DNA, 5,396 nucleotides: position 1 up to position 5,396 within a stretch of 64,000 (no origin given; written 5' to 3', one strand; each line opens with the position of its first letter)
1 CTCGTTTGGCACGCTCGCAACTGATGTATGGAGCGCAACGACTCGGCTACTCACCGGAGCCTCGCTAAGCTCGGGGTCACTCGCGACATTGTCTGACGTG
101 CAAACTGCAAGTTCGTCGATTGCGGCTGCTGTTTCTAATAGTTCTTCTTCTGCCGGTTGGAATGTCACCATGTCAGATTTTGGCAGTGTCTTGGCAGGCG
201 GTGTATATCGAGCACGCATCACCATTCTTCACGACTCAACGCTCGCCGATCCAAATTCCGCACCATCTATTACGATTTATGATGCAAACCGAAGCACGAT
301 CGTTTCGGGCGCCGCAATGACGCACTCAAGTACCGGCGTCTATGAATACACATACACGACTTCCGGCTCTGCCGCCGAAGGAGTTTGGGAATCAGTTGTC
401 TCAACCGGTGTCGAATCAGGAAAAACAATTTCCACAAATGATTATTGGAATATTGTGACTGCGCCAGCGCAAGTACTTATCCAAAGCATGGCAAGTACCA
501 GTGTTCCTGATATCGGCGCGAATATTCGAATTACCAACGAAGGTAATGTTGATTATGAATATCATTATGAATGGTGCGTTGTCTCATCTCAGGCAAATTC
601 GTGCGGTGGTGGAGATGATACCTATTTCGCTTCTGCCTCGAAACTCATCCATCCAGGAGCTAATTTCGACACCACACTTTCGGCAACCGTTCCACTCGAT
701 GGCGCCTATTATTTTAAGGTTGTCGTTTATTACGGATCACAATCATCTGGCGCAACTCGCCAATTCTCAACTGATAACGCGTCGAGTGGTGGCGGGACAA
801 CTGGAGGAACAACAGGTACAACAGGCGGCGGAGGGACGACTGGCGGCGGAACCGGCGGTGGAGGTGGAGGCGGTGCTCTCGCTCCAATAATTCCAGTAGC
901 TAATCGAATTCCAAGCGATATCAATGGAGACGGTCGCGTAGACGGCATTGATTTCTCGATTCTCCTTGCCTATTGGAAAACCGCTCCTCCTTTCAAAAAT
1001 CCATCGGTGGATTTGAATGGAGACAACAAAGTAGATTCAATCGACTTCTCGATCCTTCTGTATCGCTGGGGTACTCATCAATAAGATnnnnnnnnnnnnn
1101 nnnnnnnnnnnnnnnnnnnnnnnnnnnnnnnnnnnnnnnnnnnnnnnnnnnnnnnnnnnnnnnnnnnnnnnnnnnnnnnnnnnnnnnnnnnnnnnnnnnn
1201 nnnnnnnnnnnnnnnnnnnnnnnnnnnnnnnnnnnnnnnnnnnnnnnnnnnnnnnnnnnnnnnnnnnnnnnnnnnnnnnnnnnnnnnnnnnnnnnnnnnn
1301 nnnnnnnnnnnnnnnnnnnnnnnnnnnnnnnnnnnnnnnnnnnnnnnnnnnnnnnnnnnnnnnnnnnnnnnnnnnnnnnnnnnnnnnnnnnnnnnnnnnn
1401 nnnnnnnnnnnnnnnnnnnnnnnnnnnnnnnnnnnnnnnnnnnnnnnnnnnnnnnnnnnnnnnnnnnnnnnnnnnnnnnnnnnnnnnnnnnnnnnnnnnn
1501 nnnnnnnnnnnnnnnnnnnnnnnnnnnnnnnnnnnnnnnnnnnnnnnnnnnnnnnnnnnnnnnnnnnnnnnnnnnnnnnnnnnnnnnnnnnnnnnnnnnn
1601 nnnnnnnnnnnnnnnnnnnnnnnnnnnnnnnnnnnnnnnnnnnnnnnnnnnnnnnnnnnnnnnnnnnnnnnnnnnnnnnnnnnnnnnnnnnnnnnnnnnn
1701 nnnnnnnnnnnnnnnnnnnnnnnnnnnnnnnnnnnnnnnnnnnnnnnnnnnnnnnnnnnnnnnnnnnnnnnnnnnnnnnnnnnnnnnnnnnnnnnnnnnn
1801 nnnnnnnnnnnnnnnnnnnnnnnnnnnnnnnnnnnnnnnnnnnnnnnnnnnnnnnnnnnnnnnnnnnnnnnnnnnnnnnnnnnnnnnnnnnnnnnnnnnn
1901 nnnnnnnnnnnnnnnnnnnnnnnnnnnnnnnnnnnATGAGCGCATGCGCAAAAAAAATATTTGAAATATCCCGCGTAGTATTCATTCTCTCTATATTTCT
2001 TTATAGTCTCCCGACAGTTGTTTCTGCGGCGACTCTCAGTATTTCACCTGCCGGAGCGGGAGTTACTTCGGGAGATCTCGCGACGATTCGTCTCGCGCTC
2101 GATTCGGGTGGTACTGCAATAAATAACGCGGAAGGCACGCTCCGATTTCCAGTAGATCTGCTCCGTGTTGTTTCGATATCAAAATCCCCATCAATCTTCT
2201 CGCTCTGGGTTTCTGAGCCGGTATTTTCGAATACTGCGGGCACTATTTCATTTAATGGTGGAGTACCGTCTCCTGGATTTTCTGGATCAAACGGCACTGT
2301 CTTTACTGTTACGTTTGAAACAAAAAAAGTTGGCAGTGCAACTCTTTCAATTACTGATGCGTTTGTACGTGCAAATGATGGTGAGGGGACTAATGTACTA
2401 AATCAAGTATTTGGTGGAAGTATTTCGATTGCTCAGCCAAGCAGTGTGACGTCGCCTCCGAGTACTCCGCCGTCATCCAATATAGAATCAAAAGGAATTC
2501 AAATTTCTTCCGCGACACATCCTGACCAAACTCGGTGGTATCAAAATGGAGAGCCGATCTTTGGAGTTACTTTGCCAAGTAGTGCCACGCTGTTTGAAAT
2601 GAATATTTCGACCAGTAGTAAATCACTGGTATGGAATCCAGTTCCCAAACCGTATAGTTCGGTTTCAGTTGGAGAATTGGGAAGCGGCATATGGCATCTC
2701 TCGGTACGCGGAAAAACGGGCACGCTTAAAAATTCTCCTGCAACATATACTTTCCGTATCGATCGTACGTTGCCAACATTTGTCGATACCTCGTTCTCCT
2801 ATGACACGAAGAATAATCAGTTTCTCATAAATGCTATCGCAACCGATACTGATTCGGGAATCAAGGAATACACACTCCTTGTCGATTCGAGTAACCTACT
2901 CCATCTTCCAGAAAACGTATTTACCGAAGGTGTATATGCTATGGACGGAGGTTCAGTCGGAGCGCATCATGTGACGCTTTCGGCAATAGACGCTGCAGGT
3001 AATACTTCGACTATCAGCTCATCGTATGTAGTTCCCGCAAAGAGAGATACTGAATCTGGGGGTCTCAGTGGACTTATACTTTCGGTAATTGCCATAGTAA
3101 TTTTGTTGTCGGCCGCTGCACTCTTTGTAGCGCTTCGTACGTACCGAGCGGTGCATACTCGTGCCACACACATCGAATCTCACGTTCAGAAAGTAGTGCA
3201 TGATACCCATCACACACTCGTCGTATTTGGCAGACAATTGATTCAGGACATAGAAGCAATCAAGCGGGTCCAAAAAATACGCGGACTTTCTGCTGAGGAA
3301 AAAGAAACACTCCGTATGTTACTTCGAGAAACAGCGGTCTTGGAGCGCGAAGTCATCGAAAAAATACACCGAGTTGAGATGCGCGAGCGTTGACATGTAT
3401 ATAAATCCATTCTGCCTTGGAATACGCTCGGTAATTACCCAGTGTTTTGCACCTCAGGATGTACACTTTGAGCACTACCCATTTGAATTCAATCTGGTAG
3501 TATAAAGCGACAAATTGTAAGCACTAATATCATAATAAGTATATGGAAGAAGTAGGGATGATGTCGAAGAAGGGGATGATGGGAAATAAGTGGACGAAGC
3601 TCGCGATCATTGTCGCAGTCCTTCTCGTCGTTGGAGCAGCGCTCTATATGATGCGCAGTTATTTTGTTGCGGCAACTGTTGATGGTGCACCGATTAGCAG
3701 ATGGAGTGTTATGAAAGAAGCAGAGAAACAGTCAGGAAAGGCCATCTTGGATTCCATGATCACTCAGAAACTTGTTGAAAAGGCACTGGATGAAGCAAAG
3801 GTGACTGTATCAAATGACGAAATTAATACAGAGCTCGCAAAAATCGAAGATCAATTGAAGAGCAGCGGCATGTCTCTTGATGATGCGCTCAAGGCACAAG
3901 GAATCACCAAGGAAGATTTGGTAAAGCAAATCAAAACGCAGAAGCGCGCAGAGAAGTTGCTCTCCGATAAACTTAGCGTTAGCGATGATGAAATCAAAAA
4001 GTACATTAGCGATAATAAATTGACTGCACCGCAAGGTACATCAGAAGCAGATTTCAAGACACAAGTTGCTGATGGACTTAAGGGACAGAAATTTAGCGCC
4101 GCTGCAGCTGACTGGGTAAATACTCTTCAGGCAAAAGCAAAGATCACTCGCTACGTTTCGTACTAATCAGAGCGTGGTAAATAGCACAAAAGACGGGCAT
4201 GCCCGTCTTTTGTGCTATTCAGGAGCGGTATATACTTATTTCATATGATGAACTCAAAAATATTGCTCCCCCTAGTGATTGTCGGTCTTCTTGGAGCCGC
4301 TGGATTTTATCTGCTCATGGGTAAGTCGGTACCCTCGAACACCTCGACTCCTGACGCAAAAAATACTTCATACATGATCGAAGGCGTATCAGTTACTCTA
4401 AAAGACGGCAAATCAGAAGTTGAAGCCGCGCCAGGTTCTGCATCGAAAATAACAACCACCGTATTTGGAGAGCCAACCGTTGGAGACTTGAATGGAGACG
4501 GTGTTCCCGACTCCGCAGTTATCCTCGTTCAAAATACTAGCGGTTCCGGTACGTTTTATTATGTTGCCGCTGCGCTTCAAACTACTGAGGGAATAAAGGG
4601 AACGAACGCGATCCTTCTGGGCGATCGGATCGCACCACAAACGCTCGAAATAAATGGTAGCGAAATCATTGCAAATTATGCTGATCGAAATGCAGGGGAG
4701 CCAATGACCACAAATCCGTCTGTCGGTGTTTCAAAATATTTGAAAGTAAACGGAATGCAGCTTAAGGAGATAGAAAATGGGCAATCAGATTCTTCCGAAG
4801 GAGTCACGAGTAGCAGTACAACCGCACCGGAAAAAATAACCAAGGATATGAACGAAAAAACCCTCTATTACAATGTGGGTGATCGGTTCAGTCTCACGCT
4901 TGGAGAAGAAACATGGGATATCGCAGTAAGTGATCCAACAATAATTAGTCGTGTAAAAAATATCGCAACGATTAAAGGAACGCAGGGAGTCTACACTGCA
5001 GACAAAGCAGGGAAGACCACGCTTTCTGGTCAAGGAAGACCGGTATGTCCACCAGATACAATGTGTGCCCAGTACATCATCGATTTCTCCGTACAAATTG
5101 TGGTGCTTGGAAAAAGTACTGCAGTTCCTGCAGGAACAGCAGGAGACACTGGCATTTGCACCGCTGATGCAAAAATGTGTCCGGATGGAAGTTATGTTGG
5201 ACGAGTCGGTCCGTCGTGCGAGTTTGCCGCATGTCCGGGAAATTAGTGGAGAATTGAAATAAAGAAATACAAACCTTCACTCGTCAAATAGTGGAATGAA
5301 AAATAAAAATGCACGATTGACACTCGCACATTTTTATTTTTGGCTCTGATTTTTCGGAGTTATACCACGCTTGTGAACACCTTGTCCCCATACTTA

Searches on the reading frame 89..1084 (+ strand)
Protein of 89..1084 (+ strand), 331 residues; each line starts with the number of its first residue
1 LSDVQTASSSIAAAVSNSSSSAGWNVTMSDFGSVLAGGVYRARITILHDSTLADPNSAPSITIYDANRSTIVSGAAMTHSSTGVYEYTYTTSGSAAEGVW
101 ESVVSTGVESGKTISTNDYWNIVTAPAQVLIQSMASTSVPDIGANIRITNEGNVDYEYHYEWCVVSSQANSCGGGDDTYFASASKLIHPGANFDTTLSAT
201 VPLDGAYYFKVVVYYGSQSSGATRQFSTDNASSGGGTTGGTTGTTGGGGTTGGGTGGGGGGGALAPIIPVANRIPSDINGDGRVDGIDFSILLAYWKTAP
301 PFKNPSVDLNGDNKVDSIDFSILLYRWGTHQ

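Call 54: search_protein_families(library=pfam, proteins=[window:89-1084:+], max_evalue=0.0001)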
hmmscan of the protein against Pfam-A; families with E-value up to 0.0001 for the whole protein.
window:89-1084:+ (331 aa): 1 family
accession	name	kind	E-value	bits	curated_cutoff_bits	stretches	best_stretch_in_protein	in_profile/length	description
PF00404.24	Dockerin_1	-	2.1e-10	41.1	22.9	1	276-323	2-52/57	Dockerin type I domain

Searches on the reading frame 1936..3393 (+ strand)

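Call 3: search_protein_families(library=pfam, proteins=[window:1936-3393:+], max_evalue=0.1)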
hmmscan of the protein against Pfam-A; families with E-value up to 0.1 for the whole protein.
window:1936-3393:+ (485 aa): 2 families
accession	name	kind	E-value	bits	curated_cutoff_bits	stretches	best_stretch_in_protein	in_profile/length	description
PF24893.1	DUF7743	-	0.00021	21.4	27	1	275-364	2-94/120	Domain of unknown function (DUF7743)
PF06832.18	BiPBP_C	-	0.077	13.3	26.8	0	179-208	27-55/90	Penicillin-Binding Protein C-terminus Family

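Call 4: search_protein_families(library=ncbifam, proteins=[window:1936-3393:+], max_evalue=0.1)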
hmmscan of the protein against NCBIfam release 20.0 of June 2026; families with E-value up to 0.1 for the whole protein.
window:1936-3393:+ (485 aa): 4 families
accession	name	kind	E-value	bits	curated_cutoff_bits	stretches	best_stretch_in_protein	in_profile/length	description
NF047446.1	barrel_OmpL47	domain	2.4e-05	24.7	40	1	301-365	10-66/68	OmpL47-type beta-barrel domain-containing protein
NF047441.1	Lepto_OmpL47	equivalog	0.0078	15.9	250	1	285-361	249-316/336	multi-beta-barrel domain surface protein OmpL47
NF040520.1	Ig_like_BLP2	equivalog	0.027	12.6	750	1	340-365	581-606/730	Ig-like repeat protein Blp2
NF033598.2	elast_bind_EbpS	equivalog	0.07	12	300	1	370-400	297-327/498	elastin-binding protein EbpS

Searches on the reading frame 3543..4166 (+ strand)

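Call 3: search_protein_families(library=pfam, proteins=[window:3543-4166:+], max_evalue=0.1)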
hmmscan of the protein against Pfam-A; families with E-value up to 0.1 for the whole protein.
window:3543-4166:+ (207 aa): 11 families
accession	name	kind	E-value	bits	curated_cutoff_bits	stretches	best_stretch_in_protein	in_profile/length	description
PF13624.11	SurA_N_3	-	4.3e-12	46.6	27.2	1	61-139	80-161/162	SurA-like N-terminal domain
PF13623.11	SurA_N_2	-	6.1e-07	29.9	28.5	1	59-104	80-124/145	SurA-like N-terminal domain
PF09312.16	SurA_N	-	0.00055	20.5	30.8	1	66-132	44-110/118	SurA N-terminal domain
PF09269.16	DUF1967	-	0.0044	17.5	27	0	98-128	34-62/70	Domain of unknown function (DUF1967)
PF21811.2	RdfA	-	0.0057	16.9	27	1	58-150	26-119/195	Rod-determining factor A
PF21728.3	PADR1_N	-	0.032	15.1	25.7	0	126-179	4-57/60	PADR1, N-terminal helical domain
PF16275.10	SF1-HH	-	0.036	14.9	29.3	0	52-102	3-53/114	Splicing factor 1 helix-hairpin domain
PF10281.14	Ish1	-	0.056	14.2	26.6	0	147-166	5-25/37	Putative nuclear envelope organisation protein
PF05698.19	Trigger_C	-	0.064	13.7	22.7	0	58-133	14-89/162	Bacterial trigger factor protein (TF) C-terminus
PF09336.16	Vps4_C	-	0.071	13.5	21.3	0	65-95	21-51/61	Vps4 C terminal oligomerisation domain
PF16902.11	FokI_D3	-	0.087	13.1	29.2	0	77-100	17-40/69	FokI, D3 domain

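Call 4: search_protein_families(library=ncbifam, proteins=[window:3543-4166:+], max_evalue=0.1)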
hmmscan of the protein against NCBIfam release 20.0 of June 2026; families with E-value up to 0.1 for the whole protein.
window:3543-4166:+ (207 aa): 6 families
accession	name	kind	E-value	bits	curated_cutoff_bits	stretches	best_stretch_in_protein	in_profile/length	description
NF000809.0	PRK00059.1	equivalog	9.9e-12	44.9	303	1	58-172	79-200/336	peptidylprolyl isomerase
NF033885.1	conj_TraP_IncI1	equivalog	0.0012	18.6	135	1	13-150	10-143/217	conjugal transfer protein TraP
NF051879.1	TDE1658_narrow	equivalog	0.0018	17.3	340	1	63-156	61-145/342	MOSP complex formation periplasmic protein, TDE1658 family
TIGR00115.1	tig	equivalog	0.0056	15.6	180.2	1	60-158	264-371/410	trigger factor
TIGR03595.1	Obg_CgtA_exten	equivalog_domain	0.026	14.4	37.65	0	97-128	32-61/70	Obg family GTPase CgtA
NF033553.1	MerP_Gpos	exception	0.081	12.8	110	0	78-111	77-110/112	mercury resistance system substrate-binding protein MerP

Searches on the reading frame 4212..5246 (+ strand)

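Call 3: search_protein_families(library=pfam, proteins=[window:4212-5246:+], max_evalue=0.1)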
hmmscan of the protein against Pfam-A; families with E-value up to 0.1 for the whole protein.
window:4212-5246:+ (344 aa): 2 families
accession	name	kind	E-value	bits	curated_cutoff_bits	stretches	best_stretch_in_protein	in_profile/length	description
PF13517.12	FG-GAP_3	-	0.026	15.6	26.9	0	79-100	39-58/61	FG-GAP-like repeat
PF01839.29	FG-GAP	-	0.028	14.8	22.1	1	89-100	6-17/37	FG-GAP repeat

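Call 4: search_protein_families(library=ncbifam, proteins=[window:4212-5246:+], max_evalue=0.1)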
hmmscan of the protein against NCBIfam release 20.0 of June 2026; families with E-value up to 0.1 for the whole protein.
window:4212-5246:+ (344 aa): 0 families
